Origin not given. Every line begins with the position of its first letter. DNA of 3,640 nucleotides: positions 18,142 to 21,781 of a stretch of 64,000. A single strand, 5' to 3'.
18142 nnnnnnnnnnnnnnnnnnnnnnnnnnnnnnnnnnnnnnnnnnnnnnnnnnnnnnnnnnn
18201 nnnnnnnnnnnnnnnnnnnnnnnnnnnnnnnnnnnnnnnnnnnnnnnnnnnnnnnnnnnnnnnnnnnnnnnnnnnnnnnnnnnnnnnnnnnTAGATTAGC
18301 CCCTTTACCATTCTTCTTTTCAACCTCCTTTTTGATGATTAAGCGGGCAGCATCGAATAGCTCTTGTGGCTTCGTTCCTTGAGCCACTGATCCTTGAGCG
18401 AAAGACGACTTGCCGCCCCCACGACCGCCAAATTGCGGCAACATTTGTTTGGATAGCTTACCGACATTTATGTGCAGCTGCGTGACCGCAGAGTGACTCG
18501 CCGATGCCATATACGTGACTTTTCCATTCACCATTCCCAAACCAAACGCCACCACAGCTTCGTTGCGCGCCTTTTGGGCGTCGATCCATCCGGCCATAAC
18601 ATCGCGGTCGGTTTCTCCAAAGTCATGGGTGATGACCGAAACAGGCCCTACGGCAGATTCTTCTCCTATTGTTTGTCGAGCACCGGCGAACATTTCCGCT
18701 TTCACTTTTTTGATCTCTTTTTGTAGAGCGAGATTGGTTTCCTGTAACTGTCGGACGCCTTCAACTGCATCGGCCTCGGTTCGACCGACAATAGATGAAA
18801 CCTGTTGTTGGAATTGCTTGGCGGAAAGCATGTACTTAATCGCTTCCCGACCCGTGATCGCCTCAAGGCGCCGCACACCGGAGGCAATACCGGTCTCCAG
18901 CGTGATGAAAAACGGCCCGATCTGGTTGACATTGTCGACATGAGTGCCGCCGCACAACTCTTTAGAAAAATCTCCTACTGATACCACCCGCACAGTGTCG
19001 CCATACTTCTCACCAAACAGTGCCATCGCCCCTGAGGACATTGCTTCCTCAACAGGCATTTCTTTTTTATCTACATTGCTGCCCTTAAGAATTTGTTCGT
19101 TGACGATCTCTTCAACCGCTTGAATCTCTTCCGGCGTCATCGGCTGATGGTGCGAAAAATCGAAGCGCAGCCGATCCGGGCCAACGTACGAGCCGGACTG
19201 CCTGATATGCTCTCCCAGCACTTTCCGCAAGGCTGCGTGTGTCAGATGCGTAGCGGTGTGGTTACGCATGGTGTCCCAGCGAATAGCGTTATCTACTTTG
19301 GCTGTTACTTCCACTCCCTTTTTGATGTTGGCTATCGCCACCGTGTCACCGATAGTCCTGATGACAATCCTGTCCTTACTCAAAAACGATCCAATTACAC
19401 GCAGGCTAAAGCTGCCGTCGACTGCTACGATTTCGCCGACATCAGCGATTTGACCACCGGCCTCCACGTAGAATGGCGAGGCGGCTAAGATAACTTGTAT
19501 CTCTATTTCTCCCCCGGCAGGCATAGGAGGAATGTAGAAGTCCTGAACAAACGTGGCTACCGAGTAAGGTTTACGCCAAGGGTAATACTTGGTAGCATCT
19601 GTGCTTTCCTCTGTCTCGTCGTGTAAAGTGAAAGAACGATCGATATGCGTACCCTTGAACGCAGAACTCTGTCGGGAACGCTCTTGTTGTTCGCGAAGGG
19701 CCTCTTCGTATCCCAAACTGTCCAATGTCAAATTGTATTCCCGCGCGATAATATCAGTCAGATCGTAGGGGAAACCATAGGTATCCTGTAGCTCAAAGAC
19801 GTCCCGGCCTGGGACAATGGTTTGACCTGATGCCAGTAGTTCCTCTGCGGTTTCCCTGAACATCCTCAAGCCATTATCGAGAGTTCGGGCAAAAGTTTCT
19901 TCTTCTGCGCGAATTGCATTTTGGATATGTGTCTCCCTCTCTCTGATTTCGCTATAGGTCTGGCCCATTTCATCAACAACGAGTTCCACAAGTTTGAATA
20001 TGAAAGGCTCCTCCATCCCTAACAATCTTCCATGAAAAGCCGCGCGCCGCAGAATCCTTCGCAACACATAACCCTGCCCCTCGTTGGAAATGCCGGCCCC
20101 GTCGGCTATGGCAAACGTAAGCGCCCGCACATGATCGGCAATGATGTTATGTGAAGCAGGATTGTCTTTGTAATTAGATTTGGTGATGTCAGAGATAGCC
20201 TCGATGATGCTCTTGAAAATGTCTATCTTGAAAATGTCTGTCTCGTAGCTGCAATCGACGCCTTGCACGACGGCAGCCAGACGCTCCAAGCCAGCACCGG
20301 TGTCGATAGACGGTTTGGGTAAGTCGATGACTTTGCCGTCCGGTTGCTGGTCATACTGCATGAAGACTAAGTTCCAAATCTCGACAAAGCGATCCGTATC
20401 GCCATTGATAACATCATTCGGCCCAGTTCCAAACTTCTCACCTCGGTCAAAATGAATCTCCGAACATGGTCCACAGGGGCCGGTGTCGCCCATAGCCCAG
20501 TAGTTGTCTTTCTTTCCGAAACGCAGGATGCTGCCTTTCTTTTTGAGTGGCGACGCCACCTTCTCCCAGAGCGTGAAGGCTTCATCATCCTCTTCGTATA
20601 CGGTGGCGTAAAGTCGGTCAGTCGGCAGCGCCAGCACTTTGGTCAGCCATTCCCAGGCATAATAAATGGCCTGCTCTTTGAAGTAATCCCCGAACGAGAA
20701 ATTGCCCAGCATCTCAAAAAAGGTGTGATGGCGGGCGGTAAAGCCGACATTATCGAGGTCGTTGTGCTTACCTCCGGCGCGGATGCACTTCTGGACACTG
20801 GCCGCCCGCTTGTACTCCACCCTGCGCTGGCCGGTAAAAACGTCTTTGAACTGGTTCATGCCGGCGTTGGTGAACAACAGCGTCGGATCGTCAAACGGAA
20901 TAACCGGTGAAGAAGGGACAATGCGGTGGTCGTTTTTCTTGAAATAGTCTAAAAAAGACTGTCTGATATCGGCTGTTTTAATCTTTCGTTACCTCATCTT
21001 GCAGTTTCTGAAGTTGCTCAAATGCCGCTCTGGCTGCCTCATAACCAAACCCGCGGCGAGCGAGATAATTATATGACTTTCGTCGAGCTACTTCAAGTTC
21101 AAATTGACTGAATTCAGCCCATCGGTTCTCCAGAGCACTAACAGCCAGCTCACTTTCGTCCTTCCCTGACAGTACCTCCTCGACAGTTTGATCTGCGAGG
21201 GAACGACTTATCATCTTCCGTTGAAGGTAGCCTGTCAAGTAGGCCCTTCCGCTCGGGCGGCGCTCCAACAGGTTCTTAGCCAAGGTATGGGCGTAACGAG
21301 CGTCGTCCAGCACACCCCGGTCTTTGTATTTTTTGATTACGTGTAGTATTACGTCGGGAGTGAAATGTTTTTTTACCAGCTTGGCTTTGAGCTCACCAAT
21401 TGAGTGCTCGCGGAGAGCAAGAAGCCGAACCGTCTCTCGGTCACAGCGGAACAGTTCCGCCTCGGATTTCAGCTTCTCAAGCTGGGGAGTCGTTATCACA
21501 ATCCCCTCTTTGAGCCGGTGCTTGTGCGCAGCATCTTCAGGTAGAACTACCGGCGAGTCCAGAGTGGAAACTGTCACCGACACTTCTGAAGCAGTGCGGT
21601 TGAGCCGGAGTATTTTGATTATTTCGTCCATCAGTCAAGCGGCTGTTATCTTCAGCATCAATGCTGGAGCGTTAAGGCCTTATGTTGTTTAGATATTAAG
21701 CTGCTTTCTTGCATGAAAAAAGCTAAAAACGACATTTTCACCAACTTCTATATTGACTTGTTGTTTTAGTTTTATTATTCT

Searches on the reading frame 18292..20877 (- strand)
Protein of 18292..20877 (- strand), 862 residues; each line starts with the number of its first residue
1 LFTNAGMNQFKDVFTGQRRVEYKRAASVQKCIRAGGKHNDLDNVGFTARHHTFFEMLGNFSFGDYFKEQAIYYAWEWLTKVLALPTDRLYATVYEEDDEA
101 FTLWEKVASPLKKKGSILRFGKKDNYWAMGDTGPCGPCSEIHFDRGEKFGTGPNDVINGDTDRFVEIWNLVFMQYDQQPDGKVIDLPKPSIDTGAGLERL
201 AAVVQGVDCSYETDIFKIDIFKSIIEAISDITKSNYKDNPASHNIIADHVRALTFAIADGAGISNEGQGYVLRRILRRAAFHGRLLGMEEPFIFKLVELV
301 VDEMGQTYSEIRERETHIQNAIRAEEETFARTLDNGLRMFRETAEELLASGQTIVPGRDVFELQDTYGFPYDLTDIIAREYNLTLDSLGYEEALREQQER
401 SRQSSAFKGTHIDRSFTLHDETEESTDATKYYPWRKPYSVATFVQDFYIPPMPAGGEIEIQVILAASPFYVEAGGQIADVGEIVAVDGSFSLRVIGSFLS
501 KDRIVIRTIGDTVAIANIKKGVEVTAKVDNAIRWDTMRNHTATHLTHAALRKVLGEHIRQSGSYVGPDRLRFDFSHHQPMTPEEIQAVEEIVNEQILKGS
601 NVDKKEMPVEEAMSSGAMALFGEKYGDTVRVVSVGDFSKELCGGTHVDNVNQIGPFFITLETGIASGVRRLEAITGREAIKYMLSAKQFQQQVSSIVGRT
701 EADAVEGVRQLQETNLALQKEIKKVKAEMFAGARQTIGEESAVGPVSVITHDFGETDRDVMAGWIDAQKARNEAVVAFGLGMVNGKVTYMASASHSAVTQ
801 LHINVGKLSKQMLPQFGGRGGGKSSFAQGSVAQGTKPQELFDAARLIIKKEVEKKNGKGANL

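Call 4: search_protein_families(library=pfam, proteins=[window:18292-20877:-])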
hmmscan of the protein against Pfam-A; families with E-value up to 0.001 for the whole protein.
window:18292-20877:- (862 aa): 3 families
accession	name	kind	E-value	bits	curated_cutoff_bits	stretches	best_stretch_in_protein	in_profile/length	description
PF01411.24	tRNA-synt_2c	-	5.6e-173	576.8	30.3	1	1-530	32-550/552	tRNA synthetases class II (A)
PF07973.19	tRNA_SAD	-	6.4e-16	58.5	24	1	629-672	1-44/44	Threonyl and Alanyl tRNA synthetase second additional domain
PF02272.25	DHHA1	-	8.1e-07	29.9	25.9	1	754-849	11-101/102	DHHA1 domain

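Call 5: search_protein_families(library=ncbifam, proteins=[window:18292-20877:-])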
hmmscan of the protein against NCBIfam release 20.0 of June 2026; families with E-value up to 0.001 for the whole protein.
window:18292-20877:- (862 aa): 4 families
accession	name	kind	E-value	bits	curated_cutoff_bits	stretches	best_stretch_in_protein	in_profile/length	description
TIGR00344.1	alaS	equivalog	3.4e-242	806.3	457.05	1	1-830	32-846/847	alanine--tRNA ligase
NF002436.0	PRK01584.1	equivalog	6.1e-153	510.4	529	2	1-415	36-450/595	alanine--tRNA ligase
TIGR03683.1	A-tRNA_syn_arch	equivalog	4.1e-99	333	744.7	3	245-844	330-897/902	alanine--tRNA ligase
NF040865.1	a_tRNA_ed_AlaXM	equivalog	9.9e-27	94.2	300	1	461-671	25-229/234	alanyl-tRNA editing protein AlaXM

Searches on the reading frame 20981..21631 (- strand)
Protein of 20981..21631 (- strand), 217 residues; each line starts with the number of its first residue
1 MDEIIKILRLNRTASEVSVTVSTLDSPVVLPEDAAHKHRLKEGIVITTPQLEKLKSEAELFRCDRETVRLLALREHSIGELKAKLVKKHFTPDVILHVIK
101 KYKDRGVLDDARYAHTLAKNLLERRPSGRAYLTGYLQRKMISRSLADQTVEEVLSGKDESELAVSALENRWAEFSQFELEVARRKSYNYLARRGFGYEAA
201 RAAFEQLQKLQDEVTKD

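Call 4: search_protein_families(library=pfam, proteins=[window:20981-21631:-])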
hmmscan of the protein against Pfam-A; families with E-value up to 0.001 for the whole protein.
window:20981-21631:- (217 aa): 3 families
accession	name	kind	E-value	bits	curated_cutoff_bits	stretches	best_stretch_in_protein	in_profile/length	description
PF21982.2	RecX_HTH1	-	8.7e-13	48.5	26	1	68-101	6-39/40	RecX, first three-helix domain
PF21981.2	RecX_HTH3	-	5.7e-06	26.8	26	1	159-203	3-47/48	RecX, third three-helix domain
PF02631.22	RecX_HTH2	-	1.3e-05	25.7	26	1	109-148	1-40/42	RecX, second three-helix domain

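Call 5: search_protein_families(library=ncbifam, proteins=[window:20981-21631:-])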
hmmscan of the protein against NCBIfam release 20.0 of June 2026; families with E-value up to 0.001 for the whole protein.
window:20981-21631:- (217 aa): 16 families
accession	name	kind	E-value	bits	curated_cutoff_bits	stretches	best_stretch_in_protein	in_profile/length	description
NF001063.0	PRK00117.5-3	equivalog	2.1e-24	86.2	186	1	67-211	17-157/165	recombination regulator RecX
NF010733.0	PRK14135.1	equivalog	7e-18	65.2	240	1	3-214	3-212/267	recombination regulator RecX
NF001058.0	PRK00117.4-1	equivalog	2e-17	64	194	1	6-211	8-211/214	recombination regulator RecX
NF001057.0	PRK00117.3-3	equivalog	2.4e-17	63.4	146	1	63-207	5-146/151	recombination regulator RecX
NF001065.0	PRK00117.5-5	equivalog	2.5e-17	63.5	175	1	66-209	10-143/149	recombination regulator RecX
NF001062.0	PRK00117.5-2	equivalog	1.2e-13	51.5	336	1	64-194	23-156/164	recombination regulator RecX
NF010732.0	PRK14134.1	equivalog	3.5e-13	49.8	351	1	36-212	36-211/283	recombination regulator RecX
NF001064.0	PRK00117.5-4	equivalog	7.5e-13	48.3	217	1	68-213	38-183/194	recombination regulator RecX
NF001054.0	PRK00117.2-1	equivalog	8.3e-13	48.7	189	1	65-203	13-147/154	recombination regulator RecX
NF001059.0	PRK00117.4-3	equivalog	3.7e-12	46.3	253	1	55-206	40-186/206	recombination regulator RecX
NF010735.0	PRK14137.1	equivalog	2.1e-11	43.9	294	1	68-211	47-183/197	recombination regulator RecX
NF001055.0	PRK00117.2-5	equivalog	7e-07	29.4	129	1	68-209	15-150/157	recombination regulator RecX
NF001056.0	PRK00117.3-1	equivalog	3.7e-06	26.8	237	1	67-199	28-163/181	recombination regulator RecX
NF001061.0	PRK00117.5-1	equivalog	8.7e-06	25.6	264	1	68-196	92-219/246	recombination regulator RecX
NF001052.0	PRK00117.1-1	equivalog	0.00014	22.1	266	1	66-171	17-129/166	recombination regulator RecX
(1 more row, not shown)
